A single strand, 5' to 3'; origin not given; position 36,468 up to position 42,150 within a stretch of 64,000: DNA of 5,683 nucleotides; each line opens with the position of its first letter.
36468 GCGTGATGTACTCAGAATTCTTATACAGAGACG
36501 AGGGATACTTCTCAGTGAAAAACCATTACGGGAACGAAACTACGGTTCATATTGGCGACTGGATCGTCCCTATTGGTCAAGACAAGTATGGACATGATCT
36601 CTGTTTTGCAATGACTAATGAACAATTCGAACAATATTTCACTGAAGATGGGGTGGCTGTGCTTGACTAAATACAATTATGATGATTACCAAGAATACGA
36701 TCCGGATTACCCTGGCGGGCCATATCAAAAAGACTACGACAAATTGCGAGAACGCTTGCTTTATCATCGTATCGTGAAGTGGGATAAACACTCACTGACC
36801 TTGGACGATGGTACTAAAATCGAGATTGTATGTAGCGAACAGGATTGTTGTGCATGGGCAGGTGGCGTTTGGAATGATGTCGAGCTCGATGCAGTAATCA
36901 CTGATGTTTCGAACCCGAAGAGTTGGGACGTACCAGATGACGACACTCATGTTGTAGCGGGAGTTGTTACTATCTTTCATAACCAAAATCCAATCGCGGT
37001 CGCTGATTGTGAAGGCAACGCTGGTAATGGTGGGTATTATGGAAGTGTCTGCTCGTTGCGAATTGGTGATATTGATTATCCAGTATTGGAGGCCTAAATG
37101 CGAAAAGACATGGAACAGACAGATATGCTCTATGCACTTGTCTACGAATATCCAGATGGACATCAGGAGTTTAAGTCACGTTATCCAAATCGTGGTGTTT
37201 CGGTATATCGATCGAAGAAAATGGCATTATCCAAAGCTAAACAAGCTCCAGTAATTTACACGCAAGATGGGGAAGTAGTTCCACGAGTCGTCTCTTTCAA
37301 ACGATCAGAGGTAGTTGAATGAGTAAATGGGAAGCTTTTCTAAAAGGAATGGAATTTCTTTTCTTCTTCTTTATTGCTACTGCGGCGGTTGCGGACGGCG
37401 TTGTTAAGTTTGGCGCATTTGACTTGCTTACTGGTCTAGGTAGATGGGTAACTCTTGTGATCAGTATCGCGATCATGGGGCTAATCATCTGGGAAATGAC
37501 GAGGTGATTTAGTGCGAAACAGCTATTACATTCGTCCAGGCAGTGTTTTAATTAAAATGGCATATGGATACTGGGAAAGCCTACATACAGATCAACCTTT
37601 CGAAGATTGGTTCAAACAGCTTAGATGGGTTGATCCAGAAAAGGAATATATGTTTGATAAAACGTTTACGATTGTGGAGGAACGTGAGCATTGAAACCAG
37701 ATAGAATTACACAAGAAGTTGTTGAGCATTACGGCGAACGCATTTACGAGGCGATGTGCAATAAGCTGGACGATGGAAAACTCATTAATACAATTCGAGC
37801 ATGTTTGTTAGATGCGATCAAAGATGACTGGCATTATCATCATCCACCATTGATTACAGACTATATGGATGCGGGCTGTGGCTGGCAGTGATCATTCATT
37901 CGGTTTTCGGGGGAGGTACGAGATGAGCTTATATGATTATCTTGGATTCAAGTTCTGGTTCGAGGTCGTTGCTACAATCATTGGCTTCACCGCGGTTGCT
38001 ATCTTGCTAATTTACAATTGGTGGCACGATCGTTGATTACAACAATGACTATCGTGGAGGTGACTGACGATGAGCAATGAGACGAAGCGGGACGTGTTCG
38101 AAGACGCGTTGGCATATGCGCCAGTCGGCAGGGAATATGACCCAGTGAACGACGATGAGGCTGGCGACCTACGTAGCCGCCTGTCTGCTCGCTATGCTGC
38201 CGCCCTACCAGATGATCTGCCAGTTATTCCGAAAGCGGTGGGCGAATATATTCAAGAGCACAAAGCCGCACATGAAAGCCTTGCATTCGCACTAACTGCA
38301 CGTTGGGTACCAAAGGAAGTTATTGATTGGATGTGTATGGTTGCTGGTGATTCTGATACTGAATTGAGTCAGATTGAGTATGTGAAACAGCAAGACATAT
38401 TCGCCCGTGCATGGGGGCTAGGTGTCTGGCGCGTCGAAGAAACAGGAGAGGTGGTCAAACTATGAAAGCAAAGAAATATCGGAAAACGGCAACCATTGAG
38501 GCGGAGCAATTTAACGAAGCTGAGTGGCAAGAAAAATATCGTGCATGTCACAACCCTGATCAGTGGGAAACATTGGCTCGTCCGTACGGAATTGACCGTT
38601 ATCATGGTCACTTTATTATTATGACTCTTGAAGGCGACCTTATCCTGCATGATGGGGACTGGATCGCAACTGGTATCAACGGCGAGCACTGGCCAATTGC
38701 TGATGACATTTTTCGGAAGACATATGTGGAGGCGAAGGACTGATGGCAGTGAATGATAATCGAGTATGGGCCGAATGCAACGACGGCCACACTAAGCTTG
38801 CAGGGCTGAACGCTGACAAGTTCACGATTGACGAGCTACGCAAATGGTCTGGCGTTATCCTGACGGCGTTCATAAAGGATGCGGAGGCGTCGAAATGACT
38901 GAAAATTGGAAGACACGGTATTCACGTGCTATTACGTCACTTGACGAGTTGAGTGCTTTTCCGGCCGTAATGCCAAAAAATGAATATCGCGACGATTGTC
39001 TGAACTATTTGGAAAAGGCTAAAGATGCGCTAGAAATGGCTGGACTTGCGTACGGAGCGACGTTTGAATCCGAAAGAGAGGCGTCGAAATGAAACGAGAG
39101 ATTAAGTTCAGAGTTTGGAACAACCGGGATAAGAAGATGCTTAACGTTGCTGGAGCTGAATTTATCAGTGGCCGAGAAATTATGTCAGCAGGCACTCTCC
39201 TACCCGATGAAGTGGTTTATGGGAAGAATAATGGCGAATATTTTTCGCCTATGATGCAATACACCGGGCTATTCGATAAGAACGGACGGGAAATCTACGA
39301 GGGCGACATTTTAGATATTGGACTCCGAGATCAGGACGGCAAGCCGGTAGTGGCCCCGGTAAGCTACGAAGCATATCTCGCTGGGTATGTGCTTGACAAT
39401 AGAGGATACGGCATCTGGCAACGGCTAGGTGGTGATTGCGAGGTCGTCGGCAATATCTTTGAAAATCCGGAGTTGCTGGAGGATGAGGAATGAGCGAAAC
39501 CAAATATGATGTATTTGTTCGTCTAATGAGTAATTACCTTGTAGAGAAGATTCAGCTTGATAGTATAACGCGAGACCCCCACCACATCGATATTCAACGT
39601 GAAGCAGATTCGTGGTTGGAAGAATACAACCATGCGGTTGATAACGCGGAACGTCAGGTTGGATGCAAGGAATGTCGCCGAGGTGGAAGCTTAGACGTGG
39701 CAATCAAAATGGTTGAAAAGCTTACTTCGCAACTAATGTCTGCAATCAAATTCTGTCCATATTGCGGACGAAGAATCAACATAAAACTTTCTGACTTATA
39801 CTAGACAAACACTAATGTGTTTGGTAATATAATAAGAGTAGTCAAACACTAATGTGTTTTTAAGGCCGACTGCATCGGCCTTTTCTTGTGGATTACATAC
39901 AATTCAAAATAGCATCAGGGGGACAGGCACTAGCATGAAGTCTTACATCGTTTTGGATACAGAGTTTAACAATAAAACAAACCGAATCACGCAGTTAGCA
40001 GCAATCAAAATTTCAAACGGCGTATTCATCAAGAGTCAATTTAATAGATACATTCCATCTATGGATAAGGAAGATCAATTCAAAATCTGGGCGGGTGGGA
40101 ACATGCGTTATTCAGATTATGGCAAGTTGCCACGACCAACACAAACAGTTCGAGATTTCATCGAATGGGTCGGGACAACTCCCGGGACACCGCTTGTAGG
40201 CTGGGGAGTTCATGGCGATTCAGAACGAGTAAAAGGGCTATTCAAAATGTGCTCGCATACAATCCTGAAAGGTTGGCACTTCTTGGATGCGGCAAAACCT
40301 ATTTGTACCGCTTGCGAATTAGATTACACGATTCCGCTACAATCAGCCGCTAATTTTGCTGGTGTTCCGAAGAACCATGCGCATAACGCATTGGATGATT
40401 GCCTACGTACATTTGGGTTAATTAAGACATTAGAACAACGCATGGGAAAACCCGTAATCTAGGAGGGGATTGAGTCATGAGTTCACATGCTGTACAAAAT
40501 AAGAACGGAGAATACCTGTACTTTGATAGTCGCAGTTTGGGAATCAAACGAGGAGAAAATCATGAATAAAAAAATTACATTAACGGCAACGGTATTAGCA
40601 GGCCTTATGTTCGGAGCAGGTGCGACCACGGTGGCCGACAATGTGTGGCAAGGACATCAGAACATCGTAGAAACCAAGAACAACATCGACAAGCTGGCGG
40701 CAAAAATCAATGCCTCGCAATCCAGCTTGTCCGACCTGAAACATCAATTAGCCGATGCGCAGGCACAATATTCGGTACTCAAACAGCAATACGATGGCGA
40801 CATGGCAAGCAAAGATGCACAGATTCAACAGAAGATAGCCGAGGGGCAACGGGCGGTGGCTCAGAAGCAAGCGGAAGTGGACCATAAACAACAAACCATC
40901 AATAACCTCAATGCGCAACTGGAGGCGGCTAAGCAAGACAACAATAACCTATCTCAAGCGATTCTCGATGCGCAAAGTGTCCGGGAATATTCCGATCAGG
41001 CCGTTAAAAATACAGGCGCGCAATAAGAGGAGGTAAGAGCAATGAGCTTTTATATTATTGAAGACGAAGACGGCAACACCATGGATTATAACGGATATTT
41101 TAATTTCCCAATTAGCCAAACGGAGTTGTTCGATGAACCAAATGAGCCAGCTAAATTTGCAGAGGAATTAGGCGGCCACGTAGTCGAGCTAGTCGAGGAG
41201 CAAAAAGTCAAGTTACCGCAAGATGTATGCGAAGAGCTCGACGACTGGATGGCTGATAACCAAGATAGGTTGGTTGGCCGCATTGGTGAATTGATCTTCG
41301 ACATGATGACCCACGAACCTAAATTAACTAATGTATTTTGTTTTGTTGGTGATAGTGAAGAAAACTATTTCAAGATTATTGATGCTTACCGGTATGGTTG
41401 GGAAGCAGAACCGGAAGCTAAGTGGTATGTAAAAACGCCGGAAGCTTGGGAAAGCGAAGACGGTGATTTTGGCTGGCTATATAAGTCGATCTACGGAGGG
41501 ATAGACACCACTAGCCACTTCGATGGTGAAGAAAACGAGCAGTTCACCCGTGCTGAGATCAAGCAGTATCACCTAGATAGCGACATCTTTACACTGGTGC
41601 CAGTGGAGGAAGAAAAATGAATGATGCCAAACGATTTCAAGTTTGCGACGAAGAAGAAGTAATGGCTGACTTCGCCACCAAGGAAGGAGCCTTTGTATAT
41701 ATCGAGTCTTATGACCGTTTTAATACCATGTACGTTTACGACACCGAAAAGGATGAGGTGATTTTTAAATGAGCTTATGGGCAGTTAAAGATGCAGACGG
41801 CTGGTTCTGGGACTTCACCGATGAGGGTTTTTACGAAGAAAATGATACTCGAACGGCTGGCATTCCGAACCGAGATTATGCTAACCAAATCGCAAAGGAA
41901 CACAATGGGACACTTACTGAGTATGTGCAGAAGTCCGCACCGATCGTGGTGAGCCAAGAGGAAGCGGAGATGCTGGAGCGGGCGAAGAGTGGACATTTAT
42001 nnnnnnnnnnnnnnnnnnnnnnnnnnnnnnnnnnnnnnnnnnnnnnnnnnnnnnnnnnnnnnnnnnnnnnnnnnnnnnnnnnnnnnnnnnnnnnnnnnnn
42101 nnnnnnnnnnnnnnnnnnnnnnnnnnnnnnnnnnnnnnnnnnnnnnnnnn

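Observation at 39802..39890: Promoter, palindromic leader hairpin, then intrinsic terminator before the gene: a nut/put-like antitermination or sRNA architecture (seen twice)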

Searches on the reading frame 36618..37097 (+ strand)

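Call 40: search_protein_families(library=pfam, proteins=[window:36618-37097:+], max_evalue=0.01)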
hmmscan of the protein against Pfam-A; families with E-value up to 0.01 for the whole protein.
window:36618-37097:+ (159 aa): 1 family
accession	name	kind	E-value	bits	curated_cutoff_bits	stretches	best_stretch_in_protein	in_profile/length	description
PF24240.1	DUF7448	-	1.2e-20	74.3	27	1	45-143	1-100/104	Domain of unknown function (DUF7448)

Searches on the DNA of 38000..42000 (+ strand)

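Call 6: search_dna_similar(query=window:38000-42000:+, collection=phages, mode=near)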
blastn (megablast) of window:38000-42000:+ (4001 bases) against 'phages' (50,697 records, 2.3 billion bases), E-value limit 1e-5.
Records with a match: 23; places in all: 23; records where one place covers at least 80% of the query: 0.
Best place of each record, by identity: >=99% 4; 95-99% 9; 90-95% 7; 80-90% 3.
By first word of the organism name: Lactobacillus 13; Lacticaseibacillus 10.
By host as written in the record: Lactobacillus rhamnosus 3; Lactobacillus casei 3; Lactobacillus paracasei 2; - 2; Lacticaseibacillus rhamnosus LMG 23277 1; Lacticaseibacillus casei LMG 24099 1; Lacticaseibacillus casei LMG 24102 1; Lacticaseibacillus casei LMG 23550 1; and 9 more.
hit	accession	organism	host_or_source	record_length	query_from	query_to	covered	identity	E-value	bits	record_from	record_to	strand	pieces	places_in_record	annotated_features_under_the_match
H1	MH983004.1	Lactobacillus phage BH1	Lactobacillus rhamnosus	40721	27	105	2%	87.5%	2e-15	92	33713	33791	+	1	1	hypothetical protein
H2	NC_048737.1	Lactobacillus phage BH1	Lactobacillus rhamnosus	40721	27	105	2%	87.5%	2e-15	92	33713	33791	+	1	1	hypothetical protein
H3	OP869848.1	Lacticaseibacillus phage R23.9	Lacticaseibacillus rhamnosus LMG 23277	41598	27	100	2%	85.3%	7e-11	77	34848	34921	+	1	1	hypothetical protein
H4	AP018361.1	Lactobacillus phage T25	Lactobacillus paracasei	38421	44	112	2%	90.0%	9e-15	90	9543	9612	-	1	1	hypothetical protein (x2)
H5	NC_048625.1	Lactobacillus phage T25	Lactobacillus paracasei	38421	44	112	2%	90.0%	9e-15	90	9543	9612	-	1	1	hypothetical protein (x2)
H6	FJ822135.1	Lactobacillus phage Lb338-1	-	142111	44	101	1%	91.4%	5e-12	81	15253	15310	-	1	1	hypothetical protein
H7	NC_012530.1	Lactobacillus phage Lb338-1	-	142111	44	101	1%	91.4%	5e-12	81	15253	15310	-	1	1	hypothetical protein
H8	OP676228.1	Lacticaseibacillus phage C3.1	Lacticaseibacillus casei LMG 24099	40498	58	106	1%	95.9%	5e-12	81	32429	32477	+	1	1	hypothetical protein (x2)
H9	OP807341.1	Lacticaseibacillus phage C4.1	Lacticaseibacillus casei LMG 24102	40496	58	106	1%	95.9%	5e-12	81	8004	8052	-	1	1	hypothetical protein (x2)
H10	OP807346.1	Lacticaseibacillus phage R9.1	Lacticaseibacillus casei LMG 23550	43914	58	104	1%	97.9%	1e-12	82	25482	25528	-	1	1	hypothetical protein (x2)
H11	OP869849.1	Lacticaseibacillus phage R24.1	Lacticaseibacillus rhamnosus LMG 23327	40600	58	102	1%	100.0%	4e-13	84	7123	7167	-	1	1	hypothetical protein (x2)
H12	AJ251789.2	Lactobacillus phage A2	Lactobacillus casei ATCC 393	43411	58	102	1%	97.8%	2e-11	79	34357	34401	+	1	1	hypothetical protein (x2)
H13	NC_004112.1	Lactobacillus phage A2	Lactobacillus casei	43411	58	102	1%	97.8%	2e-11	79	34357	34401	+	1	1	hypothetical protein (x2)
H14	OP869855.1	Lacticaseibacillus phage R29.1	Lacticaseibacillus rhamnosus LMG 27305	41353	58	102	1%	97.8%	2e-11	79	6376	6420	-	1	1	hypothetical protein (x2)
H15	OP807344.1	Lacticaseibacillus phage R3.1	Lacticaseibacillus rhamnosus LMG 10768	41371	58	102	1%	97.8%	2e-11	79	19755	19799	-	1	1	hypothetical protein (x2)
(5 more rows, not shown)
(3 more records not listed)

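Call 67: search_rna_families(source=window, start=39750, end=39950, threshold=evalue, max_evalue=10)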
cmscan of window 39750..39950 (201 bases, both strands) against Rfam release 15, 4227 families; matches with E-value up to 10: 7.
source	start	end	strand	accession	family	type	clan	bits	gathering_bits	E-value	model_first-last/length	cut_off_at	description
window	39807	39856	+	RF03095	RAGATH-17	Gene; sRNA;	-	19.4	102.3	2.7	1-96/96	no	RAGATH-17 RNA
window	39803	39861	-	RF03221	mir-6715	Gene; miRNA;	-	18.6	82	0.35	1-57/57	no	mir-6715 microRNA precursor family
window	39800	39885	+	RF02379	csRNA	Gene; sRNA;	-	17.5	57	4.5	1-93/93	no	Cia-dependent small RNA csRNA1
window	39842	39888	+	RF00057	RyhB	Gene; sRNA;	-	16.7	55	0.77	1-67/67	no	RyhB RNA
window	39825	39899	+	RF00329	snoZ162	Gene; snRNA; snoRNA; CD-box;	-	14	45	4.7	1-88/88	no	Small nucleolar RNA Z162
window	39804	39862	+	RF00672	mir-190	Gene; miRNA;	CL00089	14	48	5.1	1-78/78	no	mir-190 microRNA precursor family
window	39836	39906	+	RF02902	AaHKsRNA22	Gene; sRNA;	-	11.7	39.8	6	1-101/101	no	Aggregatibacter sRNA 22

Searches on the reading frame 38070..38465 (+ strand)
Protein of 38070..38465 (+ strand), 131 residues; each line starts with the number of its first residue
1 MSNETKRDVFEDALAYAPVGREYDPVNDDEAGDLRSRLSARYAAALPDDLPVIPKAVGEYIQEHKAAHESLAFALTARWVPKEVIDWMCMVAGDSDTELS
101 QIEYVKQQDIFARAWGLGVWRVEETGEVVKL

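Call 14: search_protein_families(library=pfam, proteins=[window:38070-38465:+], max_evalue=0.01)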
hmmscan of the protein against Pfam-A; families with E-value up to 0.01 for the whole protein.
window:38070-38465:+ (131 aa): 1 family
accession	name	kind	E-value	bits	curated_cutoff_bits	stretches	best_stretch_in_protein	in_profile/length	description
PF07852.16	DUF1642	-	0.00022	22.2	27.8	1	50-124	3-68/138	Protein of unknown function (DUF1642)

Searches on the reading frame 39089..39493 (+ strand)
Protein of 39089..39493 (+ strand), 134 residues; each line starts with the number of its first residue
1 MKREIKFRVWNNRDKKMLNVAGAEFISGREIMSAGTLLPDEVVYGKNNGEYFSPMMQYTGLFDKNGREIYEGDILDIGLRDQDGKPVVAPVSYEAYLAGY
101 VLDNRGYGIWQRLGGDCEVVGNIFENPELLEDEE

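Call 14: search_protein_families(library=pfam, proteins=[window:39089-39493:+], max_evalue=0.01)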
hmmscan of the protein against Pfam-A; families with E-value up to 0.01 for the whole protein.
window:39089-39493:+ (134 aa): 1 family
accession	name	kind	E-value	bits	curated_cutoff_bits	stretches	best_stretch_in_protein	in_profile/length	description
PF09643.15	YopX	-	3e-24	85.9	22.4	1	6-131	1-128/128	YopX protein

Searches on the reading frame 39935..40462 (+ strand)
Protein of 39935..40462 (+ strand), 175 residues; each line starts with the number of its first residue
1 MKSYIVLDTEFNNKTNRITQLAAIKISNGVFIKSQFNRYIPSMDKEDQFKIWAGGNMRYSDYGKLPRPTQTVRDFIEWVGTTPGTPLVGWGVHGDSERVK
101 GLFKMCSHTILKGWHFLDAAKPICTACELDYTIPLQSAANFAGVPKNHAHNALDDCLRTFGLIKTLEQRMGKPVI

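Call 14: search_protein_families(library=pfam, proteins=[window:39935-40462:+], max_evalue=0.01)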
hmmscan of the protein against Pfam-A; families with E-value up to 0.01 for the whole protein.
window:39935-40462:+ (175 aa): 2 families
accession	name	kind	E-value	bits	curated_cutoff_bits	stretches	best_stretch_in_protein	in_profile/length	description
PF00929.31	RNase_T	-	3.9e-05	24.7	24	1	6-159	2-160/164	Exonuclease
PF16473.11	Rv2179c-like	-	0.0049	17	27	0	68-157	83-167/177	3'-5' exoribonuclease Rv2179c-like domain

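Call 15: find_related_loci(query=window:39935-40462:+, collection=viral_contigs, flank=5000)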
Query window:39935-40462:+ (175 aa) in viral_contigs; peptide patterns used: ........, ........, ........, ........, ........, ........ (x = any residue, [..] = any of these).
3 stretches matched a pattern, but none encodes a relative of the query by tblastn (E <= 1e-3).

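Call 19: find_encoding_contigs(protein=window:39935-40462:+, flank=10000, max_places=10)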
Protein window:39935-40462:+ (175 aa): 2 contigs read that carry it; 2 places shown.
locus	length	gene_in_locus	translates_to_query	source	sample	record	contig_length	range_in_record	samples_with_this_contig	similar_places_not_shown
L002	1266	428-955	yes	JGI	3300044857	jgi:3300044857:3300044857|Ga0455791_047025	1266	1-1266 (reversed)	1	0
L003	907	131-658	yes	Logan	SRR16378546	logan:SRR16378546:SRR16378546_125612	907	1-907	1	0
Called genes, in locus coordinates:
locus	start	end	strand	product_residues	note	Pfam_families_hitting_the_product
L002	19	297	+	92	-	-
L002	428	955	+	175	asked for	-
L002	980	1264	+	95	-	?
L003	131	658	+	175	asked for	-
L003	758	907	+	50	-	?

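Call 21: find_homologous_proteins(query=window:39935-40462:+)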
Query window:39935-40462:+ (175 aa): 3 proteins with E <= 0.001 among 10 candidates.
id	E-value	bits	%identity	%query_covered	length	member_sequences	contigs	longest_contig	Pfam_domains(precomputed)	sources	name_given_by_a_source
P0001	2.4e-116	404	99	100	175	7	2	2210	PF00929.32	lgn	-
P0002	2.4e-50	189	52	98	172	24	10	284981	PF00929.32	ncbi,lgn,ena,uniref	ncbi:exonuclease domain-containing protein [Lacticaseibacillus paracasei]|uniref:exonuclease domain-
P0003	1.6e-48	183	52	98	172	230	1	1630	-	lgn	-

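Call 22: find_encoding_contigs(protein=P0002, flank=10000, max_places=10)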
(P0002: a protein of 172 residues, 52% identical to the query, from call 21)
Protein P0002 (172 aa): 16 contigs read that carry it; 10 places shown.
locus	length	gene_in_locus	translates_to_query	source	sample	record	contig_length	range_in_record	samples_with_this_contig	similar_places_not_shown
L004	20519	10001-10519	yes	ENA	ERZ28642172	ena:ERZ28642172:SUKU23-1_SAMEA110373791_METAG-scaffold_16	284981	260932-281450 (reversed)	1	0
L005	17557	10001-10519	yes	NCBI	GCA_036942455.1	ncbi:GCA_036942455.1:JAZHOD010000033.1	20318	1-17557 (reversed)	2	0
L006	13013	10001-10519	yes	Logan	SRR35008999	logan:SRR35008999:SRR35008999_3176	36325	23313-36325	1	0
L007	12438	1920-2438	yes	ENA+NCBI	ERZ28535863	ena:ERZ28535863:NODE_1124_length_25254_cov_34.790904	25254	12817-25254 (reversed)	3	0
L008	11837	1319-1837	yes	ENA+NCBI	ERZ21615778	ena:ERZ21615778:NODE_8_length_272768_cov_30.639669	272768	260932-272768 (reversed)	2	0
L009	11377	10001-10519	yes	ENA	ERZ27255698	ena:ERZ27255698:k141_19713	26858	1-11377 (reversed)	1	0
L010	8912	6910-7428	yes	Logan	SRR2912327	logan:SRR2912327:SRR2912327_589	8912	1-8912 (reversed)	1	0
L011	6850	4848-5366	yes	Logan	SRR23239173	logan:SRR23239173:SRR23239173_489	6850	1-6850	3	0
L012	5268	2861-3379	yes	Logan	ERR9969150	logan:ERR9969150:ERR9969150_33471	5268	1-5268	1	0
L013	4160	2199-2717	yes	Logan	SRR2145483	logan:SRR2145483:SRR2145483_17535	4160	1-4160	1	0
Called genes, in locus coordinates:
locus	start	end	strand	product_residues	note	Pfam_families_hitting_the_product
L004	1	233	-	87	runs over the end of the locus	-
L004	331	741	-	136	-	-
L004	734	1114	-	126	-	-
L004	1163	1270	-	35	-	-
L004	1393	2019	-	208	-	PF27111:Rv1352 (faint)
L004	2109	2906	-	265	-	PF09851:SHOCT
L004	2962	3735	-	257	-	PF01381:HTH_3, PF12844:HTH_19 (weak), PF13443:HTH_26, PF13560:HTH_31, PF00717:Peptidase_S24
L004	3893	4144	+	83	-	-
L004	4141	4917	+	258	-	PF02498:Bro-N, PF03374:ANT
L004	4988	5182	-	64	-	-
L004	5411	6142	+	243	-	PF09669:Phage_pRha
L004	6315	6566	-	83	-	PF08980:DUF1883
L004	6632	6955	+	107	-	PF05595:DUF771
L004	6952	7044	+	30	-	-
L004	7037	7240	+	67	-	-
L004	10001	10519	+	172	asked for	PF00929:RNase_T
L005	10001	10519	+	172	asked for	PF00929:RNase_T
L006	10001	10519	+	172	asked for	PF00929:RNase_T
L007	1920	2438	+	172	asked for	PF00929:RNase_T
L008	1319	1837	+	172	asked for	PF00929:RNase_T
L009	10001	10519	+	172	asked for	PF00929:RNase_T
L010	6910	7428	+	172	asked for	PF00929:RNase_T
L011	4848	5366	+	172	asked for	PF00929:RNase_T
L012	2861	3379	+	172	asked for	PF00929:RNase_T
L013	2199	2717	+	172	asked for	PF00929:RNase_T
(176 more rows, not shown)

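Call 23: find_encoding_contigs(protein=P0001, flank=10000, max_places=10)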
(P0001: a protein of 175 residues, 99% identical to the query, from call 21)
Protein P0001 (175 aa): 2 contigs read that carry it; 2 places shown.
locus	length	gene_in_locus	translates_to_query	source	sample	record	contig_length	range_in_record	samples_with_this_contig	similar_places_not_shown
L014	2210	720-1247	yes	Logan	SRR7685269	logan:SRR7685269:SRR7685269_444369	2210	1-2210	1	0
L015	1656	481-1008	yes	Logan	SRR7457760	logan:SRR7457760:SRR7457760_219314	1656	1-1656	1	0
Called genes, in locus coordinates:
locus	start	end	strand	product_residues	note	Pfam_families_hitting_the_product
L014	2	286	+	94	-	?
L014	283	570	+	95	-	-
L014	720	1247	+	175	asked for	PF00929:RNase_T (faint)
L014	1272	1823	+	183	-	-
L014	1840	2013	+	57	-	-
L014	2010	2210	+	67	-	?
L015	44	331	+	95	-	-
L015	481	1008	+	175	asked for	PF00929:RNase_T (faint)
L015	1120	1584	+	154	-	-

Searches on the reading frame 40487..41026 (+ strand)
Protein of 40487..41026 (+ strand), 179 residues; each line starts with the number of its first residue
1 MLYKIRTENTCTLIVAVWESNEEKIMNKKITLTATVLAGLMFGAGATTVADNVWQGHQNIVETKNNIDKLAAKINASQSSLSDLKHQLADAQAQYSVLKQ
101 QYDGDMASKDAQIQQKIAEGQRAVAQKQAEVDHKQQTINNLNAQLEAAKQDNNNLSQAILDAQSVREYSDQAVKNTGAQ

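Call 14: search_protein_families(library=pfam, proteins=[window:40487-41026:+], max_evalue=0.01)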
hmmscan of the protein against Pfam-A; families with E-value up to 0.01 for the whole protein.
window:40487-41026:+ (179 aa): 11 families
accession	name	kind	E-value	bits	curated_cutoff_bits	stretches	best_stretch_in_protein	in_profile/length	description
PF12329.13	TMF_DNA_bd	-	4e-06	27.2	35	1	105-160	6-57/74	TATA element modulatory factor 1 DNA binding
PF00038.26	Filament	-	9.8e-06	25.8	40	1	47-122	206-281/313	Intermediate filament protein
PF20492.3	ERM_helical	-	0.00016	22.2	40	1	59-151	28-119/120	Ezrin/radixin/moesin, alpha-helical domain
PF05010.19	TACC_C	-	0.00066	19.9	29.9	1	56-157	94-195/201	Transforming acidic coiled-coil-containing protein (TACC), C-terminal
PF04859.17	DUF641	-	0.0012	19.7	27.6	0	104-156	73-125/127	Plant protein of unknown function (DUF641)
PF24627.1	PUMA_CC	-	0.0014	19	30.1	1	81-152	3-73/74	PUMA coiled-coil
PF05335.18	DUF745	-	0.0017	18.6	33.3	1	56-163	67-173/183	Protein of unknown function (DUF745)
PF19220.6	Rod_CreS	-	0.0023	17.4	100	1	63-157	4-97/359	Crescentin, rod domain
PF06785.16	UPF0242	-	0.0036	17.8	33.5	1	31-145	76-180/194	Uncharacterised protein family (UPF0242) N-terminus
PF06009.19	Laminin_II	-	0.004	17.6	33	0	47-102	13-68/138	Laminin Domain II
PF09787.14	Golgin_A5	-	0.0043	17.1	31.7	1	50-161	60-169/305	Golgin subfamily A member 5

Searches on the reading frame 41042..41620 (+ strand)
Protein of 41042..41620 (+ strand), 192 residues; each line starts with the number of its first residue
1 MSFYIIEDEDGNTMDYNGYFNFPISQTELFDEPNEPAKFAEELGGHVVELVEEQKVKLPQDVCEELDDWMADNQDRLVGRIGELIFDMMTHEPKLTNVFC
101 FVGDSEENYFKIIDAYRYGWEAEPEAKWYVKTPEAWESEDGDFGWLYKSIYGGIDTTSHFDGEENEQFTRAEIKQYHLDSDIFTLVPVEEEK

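Call 14: search_protein_families(library=pfam, proteins=[window:41042-41620:+], max_evalue=0.01)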
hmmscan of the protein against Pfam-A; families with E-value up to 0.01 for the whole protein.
window:41042-41620:+ (192 aa): 1 family
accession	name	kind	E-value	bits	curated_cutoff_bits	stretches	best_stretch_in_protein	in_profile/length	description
PF07852.16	DUF1642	-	1e-06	29.7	27.8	1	54-189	2-138/138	Protein of unknown function (DUF1642)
